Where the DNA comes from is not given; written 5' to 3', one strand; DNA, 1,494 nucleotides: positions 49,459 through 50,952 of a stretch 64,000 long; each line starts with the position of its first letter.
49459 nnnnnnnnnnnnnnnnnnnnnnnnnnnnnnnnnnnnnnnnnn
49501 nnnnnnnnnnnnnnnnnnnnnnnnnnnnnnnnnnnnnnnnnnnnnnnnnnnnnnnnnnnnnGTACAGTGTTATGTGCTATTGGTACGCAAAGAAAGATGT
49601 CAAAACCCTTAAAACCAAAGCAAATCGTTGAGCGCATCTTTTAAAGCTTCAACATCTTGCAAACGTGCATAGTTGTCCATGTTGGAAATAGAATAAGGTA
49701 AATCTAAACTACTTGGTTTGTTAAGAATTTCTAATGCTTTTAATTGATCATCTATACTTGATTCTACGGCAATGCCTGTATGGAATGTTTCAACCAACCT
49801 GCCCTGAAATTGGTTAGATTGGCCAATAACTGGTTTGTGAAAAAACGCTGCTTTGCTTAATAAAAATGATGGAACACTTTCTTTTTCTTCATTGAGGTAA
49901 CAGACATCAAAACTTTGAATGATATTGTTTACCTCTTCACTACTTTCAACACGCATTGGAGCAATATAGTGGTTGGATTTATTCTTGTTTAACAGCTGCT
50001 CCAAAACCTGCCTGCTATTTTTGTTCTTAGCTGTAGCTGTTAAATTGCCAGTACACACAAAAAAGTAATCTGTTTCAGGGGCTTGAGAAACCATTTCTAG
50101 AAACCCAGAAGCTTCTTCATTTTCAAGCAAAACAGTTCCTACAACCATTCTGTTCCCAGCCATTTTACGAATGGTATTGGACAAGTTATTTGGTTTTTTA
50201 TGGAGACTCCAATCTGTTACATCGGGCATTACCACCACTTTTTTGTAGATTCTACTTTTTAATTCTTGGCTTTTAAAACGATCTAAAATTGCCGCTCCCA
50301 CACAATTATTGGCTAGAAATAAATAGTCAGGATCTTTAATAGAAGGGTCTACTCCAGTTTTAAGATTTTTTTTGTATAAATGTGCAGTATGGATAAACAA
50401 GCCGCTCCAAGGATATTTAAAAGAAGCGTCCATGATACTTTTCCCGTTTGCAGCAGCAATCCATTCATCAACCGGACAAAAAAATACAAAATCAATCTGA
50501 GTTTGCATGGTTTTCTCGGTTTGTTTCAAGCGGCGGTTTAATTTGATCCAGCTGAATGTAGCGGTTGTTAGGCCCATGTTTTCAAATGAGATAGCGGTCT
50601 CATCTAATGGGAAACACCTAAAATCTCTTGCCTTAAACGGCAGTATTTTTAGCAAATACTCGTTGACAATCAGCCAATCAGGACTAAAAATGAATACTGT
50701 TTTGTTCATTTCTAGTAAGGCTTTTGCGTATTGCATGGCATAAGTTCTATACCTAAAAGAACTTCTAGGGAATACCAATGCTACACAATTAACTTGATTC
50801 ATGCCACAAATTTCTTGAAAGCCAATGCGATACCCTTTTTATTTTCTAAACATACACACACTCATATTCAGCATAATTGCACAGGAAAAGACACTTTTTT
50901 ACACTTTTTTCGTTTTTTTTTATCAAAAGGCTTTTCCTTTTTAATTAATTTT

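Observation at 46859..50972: Candidate methylated-glycan locus transcribed divergently from tRNA-Gln: two tandem FkbM-family methyltransferases, an HlpA-like sugar transferase and an unknown protein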

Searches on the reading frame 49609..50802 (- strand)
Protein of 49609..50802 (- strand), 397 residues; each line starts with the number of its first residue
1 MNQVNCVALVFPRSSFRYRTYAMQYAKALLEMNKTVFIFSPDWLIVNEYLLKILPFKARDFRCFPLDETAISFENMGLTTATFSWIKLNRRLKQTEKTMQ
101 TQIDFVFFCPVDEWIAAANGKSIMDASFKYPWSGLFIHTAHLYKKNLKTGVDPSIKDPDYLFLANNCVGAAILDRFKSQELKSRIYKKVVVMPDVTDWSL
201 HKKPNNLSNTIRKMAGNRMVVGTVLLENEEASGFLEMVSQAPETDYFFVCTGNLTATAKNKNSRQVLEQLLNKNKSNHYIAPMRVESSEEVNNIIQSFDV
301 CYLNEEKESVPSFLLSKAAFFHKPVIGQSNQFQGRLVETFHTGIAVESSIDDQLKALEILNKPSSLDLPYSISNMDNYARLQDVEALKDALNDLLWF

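Call 4: search_protein_families(library=pfam, proteins=[window:49609-50802:-], max_evalue=1)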
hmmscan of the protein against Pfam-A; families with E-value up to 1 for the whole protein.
window:49609-50802:- (397 aa): 1 family
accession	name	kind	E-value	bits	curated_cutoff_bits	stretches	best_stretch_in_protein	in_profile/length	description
PF11965.13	DUF3479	-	0.081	13.5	27.4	0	198-261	37-101/159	Domain of unknown function (DUF3479)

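Call 5: search_protein_families(library=ncbifam, proteins=[window:49609-50802:-], max_evalue=1)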
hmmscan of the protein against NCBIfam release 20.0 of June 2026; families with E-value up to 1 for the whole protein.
window:49609-50802:- (397 aa): 0 families

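Call 9: search_solved_structures(query=window:49609-50802:-, max_evalue=10)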
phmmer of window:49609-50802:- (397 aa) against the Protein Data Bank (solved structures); distinct sequences matched with E-value up to 10: 0.

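Call 12: find_homologous_proteins(query=window:49609-50802:-)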
Query window:49609-50802:- (397 aa): 23 proteins with E <= 0.001 among 3418 candidates.
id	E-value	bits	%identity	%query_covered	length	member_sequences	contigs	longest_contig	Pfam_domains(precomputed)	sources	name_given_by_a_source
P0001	6.1e-256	867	96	100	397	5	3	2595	-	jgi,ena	-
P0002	7.3e-244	827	91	100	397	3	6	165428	-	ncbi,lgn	-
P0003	5.2e-219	745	80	100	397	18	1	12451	-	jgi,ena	-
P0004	2.9e-159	549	61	100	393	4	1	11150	-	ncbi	ncbi:MAG: hypothetical protein ACOVP1_09860 [Bacteroidia bacterium]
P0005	3.9e-158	545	60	100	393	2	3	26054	-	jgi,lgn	jgi:hypothetical protein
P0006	1.1e-156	540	58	100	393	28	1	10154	-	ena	-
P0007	1.2e-136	474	53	100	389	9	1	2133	-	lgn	-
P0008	2.1e-110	388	45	99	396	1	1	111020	-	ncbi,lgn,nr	ncbi:MAG: hypothetical protein CFE21_16935 [Bacteroidetes bacterium B1(2017)]|nr:MAG: hypothetical p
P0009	4.4e-108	380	43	100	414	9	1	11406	-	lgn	-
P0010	1.9e-107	378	44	100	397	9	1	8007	-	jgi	jgi:hypothetical protein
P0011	1.2e-106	376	45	100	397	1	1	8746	-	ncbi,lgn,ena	-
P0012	5.3e-104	367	43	99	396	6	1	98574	-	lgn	-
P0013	4.0e-102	361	45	99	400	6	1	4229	-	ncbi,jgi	jgi:hypothetical protein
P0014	2.6e-99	351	42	99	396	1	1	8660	-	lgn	-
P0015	2.0e-97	345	43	100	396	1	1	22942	-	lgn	-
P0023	6.6e-83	297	39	99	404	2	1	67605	-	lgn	-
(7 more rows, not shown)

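Call 14: find_encoding_contigs(protein=P0002, flank=10000, max_places=3)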
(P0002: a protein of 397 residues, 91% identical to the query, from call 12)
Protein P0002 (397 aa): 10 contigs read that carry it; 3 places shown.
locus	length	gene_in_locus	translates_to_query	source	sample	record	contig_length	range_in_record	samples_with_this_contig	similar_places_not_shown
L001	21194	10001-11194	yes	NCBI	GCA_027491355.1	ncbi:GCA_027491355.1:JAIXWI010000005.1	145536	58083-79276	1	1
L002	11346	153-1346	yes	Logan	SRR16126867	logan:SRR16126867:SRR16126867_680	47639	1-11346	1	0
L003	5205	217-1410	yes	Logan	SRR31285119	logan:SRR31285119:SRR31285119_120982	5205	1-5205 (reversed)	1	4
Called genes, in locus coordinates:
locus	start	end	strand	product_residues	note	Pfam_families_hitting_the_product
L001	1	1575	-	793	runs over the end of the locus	PF17874:TPR_MalT (weak), PF07719:TPR_2 (faint), PF13176:TPR_7 (faint), PF13424:TPR_12, PF17874:TPR_MalT, PF13424:TPR_12, PF02518:HATPase_c, PF00072:Response_reg, +3 more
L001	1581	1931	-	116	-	PF02627:CMD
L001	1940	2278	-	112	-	PF01035:DNA_binding_1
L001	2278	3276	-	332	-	PF04389:Peptidase_M28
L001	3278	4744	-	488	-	PF00133:tRNA-synt_1 (faint), PF01406:tRNA-synt_1e, PF09334:tRNA-synt_1g (faint), PF09190:DALR_2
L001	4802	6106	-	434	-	PF23019:DUF7033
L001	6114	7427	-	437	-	PF01943:Polysacc_synt, PF13440:Polysacc_synt_3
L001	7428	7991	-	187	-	PF01195:Pept_tRNA_hydro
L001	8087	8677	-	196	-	PF01386:Ribosomal_L25p, PF14693:Ribosomal_TL5_C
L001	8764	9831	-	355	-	PF13793:Pribosyltran_N, PF00156:Pribosyltran, PF14572:Pribosyl_synth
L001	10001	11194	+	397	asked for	-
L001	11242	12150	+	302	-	-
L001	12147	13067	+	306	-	-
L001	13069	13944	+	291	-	PF05050:Methyltransf_21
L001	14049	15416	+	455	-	PF00206:Lyase_1, PF10415:FumaraseC_C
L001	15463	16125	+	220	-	PF01810:LysE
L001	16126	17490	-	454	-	PF18073:Zn_ribbon_LapB, PF13481:AAA_25, PF03796:DnaB_C (faint), PF06745:ATPase, PF23442:DUF7125 (weak), PF13401:AAA_22, PF05362:Lon_C (faint), PF13541:ChlI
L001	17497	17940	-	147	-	-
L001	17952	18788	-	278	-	PF20741:GKRP-like_C (faint), PF22198:GKRP_SIS_2, PF22645:GKRP_SIS_N, PF01380:SIS (weak)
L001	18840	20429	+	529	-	PF13180:PDZ_2 (weak), PF17820:PDZ_6 (weak), PF03572:Peptidase_S41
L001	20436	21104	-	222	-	PF13847:Methyltransf_31, PF02390:Methyltransf_4, PF08241:Methyltransf_11 (faint), PF08242:Methyltransf_12 (faint), PF13649:Methyltransf_25 (weak)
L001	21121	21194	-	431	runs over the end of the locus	PF00999:Na_H_Exchanger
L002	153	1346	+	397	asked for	-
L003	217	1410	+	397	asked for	-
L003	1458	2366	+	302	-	-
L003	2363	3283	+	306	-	-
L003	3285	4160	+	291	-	PF05050:Methyltransf_21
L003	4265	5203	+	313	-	?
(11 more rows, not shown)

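Call 15: find_encoding_contigs(protein=P0008, flank=10000, max_places=2)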
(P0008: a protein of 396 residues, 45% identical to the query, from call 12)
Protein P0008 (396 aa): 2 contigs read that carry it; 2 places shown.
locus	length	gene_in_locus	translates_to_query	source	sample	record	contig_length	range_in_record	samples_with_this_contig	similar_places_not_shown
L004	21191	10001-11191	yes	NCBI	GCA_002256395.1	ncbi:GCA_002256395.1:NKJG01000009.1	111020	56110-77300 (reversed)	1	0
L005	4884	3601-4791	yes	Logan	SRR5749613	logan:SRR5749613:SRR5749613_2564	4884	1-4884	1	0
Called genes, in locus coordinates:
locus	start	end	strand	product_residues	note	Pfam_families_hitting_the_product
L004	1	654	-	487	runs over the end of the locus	PF01406:tRNA-synt_1e, PF09334:tRNA-synt_1g (weak), PF09190:DALR_2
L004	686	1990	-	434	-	PF23019:DUF7033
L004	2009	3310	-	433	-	PF01943:Polysacc_synt, PF13440:Polysacc_synt_3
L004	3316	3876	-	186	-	PF01195:Pept_tRNA_hydro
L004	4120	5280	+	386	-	PF13173:AAA_14, PF13635:DUF4143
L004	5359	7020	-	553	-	-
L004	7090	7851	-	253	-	-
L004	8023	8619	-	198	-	PF01386:Ribosomal_L25p, PF14693:Ribosomal_TL5_C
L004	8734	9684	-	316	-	PF13793:Pribosyltran_N, PF00156:Pribosyltran, PF14572:Pribosyl_synth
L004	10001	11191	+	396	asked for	-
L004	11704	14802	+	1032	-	PF01839:FG-GAP (faint), PF13517:FG-GAP_3, PF18962:Por_Secre_tail (weak)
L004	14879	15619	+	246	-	PF13489:Methyltransf_23, PF08241:Methyltransf_11 (faint), PF13649:Methyltransf_25 (weak)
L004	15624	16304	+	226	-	PF05148:Methyltransf_8, PF13489:Methyltransf_23, PF01209:Ubie_methyltran (weak), PF08241:Methyltransf_11, PF08242:Methyltransf_12 (weak), PF13649:Methyltransf_25, PF13847:Methyltransf_31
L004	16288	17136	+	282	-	PF13641:Glyco_tranf_2_3 (weak), PF00535:Glycos_transf_2, PF10111:Glyco_tranf_2_2 (weak)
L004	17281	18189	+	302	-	-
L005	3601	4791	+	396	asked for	-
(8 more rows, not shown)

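Call 25: search_solved_structures(query=A1, max_evalue=10, show_alignments=1)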
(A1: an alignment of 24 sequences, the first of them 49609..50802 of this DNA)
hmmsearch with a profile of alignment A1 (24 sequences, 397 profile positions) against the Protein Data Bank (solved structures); distinct sequences matched with E-value up to 10: 7.
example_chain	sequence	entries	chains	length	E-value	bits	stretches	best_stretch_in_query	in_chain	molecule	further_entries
6wvs_A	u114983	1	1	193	0.00014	24.4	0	24-52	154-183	DeNovoTIM15 hyperstable de novo TIM barrel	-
6yqx_A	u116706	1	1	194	0.0045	19.4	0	24-52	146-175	de novo designed TIM barrel DeNovoTIM13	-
7p12_A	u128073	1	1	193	0.074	15.4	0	24-52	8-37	DeNovoTIM13-SB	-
9qul_A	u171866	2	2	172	1.6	11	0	24-52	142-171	TFD-EH T87E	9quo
9quc_A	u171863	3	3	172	1.6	11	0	24-52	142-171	TFD-EH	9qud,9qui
6wxo_A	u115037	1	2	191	2.1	10.6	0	24-52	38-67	TFD-HE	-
3h8e_A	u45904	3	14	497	2.9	10.2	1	169-209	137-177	Cytosol aminopeptidase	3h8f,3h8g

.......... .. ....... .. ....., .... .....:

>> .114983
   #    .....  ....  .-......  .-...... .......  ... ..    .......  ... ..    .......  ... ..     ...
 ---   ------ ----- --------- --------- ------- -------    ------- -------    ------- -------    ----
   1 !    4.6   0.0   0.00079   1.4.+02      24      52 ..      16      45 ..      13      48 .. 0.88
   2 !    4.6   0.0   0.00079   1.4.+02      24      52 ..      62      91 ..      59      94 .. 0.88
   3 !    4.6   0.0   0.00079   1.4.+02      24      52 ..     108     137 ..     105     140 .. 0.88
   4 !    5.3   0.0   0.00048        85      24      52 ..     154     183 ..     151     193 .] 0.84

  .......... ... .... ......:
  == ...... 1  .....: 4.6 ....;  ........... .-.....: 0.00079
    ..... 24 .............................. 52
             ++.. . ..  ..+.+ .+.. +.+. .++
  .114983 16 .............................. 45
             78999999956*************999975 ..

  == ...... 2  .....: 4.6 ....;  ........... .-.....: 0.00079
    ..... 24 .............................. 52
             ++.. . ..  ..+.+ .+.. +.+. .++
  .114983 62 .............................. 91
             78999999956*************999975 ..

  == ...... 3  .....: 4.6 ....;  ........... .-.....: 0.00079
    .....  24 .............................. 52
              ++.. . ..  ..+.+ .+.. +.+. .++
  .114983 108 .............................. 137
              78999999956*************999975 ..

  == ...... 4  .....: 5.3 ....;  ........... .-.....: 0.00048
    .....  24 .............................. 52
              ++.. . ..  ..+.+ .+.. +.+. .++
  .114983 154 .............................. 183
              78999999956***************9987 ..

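Call 31: find_related_loci(query=A1, collection=genome_contigs, flank=10000)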
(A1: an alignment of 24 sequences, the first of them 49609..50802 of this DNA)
Query A1 (397 aa) in genome_contigs; peptide patterns used: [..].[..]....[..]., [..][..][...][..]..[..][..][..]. (x = any residue, [..] = any of these).
108 stretches matched a pattern; 47 encode a relative of the query (tblastn E <= 1e-3); 47 distinct loci.
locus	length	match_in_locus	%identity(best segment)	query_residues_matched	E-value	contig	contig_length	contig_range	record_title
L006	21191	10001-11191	91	1-397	0e+0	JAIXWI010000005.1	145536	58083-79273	MAG: Bacteroidetes bacterium isolate D4_MAG_00013 pond_D4_MAG_00013_000000000024, whole genome shotgun sequence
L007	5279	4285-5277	96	1-331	0e+0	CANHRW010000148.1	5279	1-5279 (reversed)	MAG: Bacteroidetes bacterium isolate RE-27jun17-100 genome assembly, contig: RE-27jun17-C19579, whole genome shotgun seq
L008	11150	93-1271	61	1-397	2e-168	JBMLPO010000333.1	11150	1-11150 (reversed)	MAG: Bacteroidia bacterium isolate LE_229046 NODE_8720_length_11150_cov_4.847769, whole genome shotgun sequence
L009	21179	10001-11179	58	1-397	1e-166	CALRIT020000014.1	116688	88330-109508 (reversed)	MAG: Vulcanococcus limneticus LL isolate JJ-10NR-37-1-mx-bin484 genome assembly, contig: JJ-MOC8C2-252-C34, whole genome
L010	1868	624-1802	58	1-397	1e-179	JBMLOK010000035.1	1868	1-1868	MAG: Bacteroidia bacterium isolate LE_173636 NODE_130873_length_1868_cov_12.366244, whole genome shotgun sequence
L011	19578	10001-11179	58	1-397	1e-165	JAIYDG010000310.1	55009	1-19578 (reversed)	MAG: Bacteroidetes bacterium isolate H1_MAG_00027 pond_H1_MAG_00027_000000000349, whole genome shotgun sequence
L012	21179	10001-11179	59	1-397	1e-164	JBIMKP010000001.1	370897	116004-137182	MAG: Bacteroidia bacterium isolate CCAP1403_21_bin-002 CCAP1403_21_bin-002_c1, whole genome shotgun sequence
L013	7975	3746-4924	57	1-397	5e-164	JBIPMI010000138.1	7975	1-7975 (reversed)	MAG: Bacteroidia bacterium isolate ME2016-07-08_3300034284_group7_bin131 Rohwer_bin1045_scaffold_8274_c1, whole genome s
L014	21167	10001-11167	54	1-397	3e-146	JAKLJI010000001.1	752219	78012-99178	MAG: Bacteroidia bacterium isolate MAG.356 MAG.356-NODE_1_length_752219_cov_6.146180, whole genome shotgun sequence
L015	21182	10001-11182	45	4-397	5e-117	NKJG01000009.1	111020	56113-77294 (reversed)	MAG: Bacteroidetes bacterium B1(2017) isolate B1 NODE_268, whole genome shotgun sequence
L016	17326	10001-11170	43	1-390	3e-113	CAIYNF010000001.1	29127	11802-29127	MAG: uncultured Bacteroidetes bacterium isolate Ja_bin-4299 genome assembly, contig: bin-4299:001/209, whole genome shot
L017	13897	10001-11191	45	1-397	2e-113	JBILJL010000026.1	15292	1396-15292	MAG: Bacteroidia bacterium isolate ME2017-06-16_3300042330_group7_bin45 Rohwer_bin1042_scaffold_1184_c1, whole genome sh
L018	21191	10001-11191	45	1-397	9e-113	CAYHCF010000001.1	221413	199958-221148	MAG TPA_asm: uncultured Chitinophaga sp. isolate ERP119702_co1_220 genome assembly, contig: NODE_15_length_221413_cov_11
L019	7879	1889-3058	45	1-390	5e-112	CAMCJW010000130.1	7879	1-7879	MAG: Chitinophaga pinensis isolate ZE-03apr19-19 genome assembly, contig: ZE-03apr19-C21240, whole genome shotgun sequen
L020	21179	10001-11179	44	4-397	2e-110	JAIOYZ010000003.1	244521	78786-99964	MAG: Bacteroidia bacterium isolate Tobar12.5m-G26 Tobar12-5m-20mill-C17, whole genome shotgun sequence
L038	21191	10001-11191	33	1-397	2e-68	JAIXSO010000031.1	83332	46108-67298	MAG: Bacteroidetes bacterium isolate C8_MAG_00008 pond_C8_MAG_00008_000000000035, whole genome shotgun sequence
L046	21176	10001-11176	31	6-397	1e-62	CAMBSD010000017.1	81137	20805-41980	MAG: Chitinophaga pinensis isolate AE-24oct19-69 genome assembly, contig: AE-24oct19-C172, whole genome shotgun sequence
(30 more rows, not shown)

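Call 35: predict_structure(alignment_id=A1)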
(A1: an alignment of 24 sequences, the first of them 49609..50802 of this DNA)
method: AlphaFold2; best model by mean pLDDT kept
length: 397 residues; sequences in the alignment: 24
mean_pLDDT: 86.7   pTM: 0.87
mean pLDDT of the five models: 86.7, 85.2, 82.9, 82.8, 67.6
residues with pLDDT >= 90: 200; 70-90: 160; 50-70: 36; < 50: 1
segments of 3 or more residues with pLDDT < 50: none
pLDDT, mean of each block of 10 residues (from residue 1): 87 89 96 97 94 95 81 62 87 95 94 68 86 86 69 80 89 75 77 87 77 94 89 91 94 85 86 87 85 93 81 91 94 89 93 94 74 92 91 90
secondary structure, 60 per line:
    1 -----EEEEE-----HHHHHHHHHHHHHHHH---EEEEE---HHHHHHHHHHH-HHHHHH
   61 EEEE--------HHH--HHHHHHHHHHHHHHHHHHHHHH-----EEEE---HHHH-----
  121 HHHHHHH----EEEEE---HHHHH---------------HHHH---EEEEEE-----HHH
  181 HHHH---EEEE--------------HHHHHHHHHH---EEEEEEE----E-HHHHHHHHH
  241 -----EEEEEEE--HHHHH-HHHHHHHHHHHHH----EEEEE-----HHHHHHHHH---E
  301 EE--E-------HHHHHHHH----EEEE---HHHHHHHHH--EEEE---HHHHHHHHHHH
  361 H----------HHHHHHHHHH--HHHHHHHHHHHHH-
elements in order: E6-10 H16-31 E35-39 H43-53 H55-60 E61-64 H78-99 E105-108 H112-115 H121-127 E132-136 H140-144 H160-163 E167-172 H178-184 E188-191 H206-215 E219-225 H232-240 E246-252 H255-259 H261-273 E278-282 H288-296 E300-302 H313-320 E325-328 H332-340 E343-346 H350-361 H372-381 H384-396
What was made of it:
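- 49609..50802 (-): G1: soluble GT-B-fold protein, a divergent branch of GT4-type glycosyltransferases. It is the first gene of the locus and the conserved anchor next to tRNA-Gln/prs. AF2 model pLDDT 86.7, pTM 0.87 (call 35).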

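Call 40: find_encoding_contigs(protein=P0023, flank=10000, max_places=1)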
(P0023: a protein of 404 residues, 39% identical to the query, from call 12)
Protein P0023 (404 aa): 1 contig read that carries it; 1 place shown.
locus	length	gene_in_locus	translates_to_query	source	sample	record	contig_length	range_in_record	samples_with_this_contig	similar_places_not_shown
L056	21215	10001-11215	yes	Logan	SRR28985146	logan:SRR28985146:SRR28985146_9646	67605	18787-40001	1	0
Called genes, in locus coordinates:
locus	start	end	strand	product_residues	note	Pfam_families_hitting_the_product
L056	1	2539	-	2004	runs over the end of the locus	PF00041:fn3, PF16656:Pur_ac_phosph_N (weak), PF23376:Fn3_VIN3 (faint), PF13385:Laminin_G_3, PF18962:Por_Secre_tail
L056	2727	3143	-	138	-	-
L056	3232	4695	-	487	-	PF00133:tRNA-synt_1 (faint), PF01406:tRNA-synt_1e, PF09334:tRNA-synt_1g (weak), PF09190:DALR_2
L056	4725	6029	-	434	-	PF23019:DUF7033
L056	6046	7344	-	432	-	PF01943:Polysacc_synt, PF13440:Polysacc_synt_3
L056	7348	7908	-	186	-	PF01195:Pept_tRNA_hydro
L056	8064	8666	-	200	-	PF01386:Ribosomal_L25p, PF14693:Ribosomal_TL5_C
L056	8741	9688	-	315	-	PF13793:Pribosyltran_N, PF00156:Pribosyltran, PF14572:Pribosyl_synth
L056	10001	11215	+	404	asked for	-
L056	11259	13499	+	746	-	PF13385:Laminin_G_3, PF02973:Sialidase (faint), PF13927:Ig_3 (faint), PF13385:Laminin_G_3, PF18962:Por_Secre_tail (weak)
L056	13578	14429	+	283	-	PF05050:Methyltransf_21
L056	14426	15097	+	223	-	PF05148:Methyltransf_8 (weak), PF01209:Ubie_methyltran (faint), PF13489:Methyltransf_23, PF13847:Methyltransf_31, PF08241:Methyltransf_11, PF08242:Methyltransf_12, PF13649:Methyltransf_25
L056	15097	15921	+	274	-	PF00535:Glycos_transf_2, PF10111:Glyco_tranf_2_2, PF13641:Glyco_tranf_2_3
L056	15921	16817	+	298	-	-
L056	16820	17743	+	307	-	-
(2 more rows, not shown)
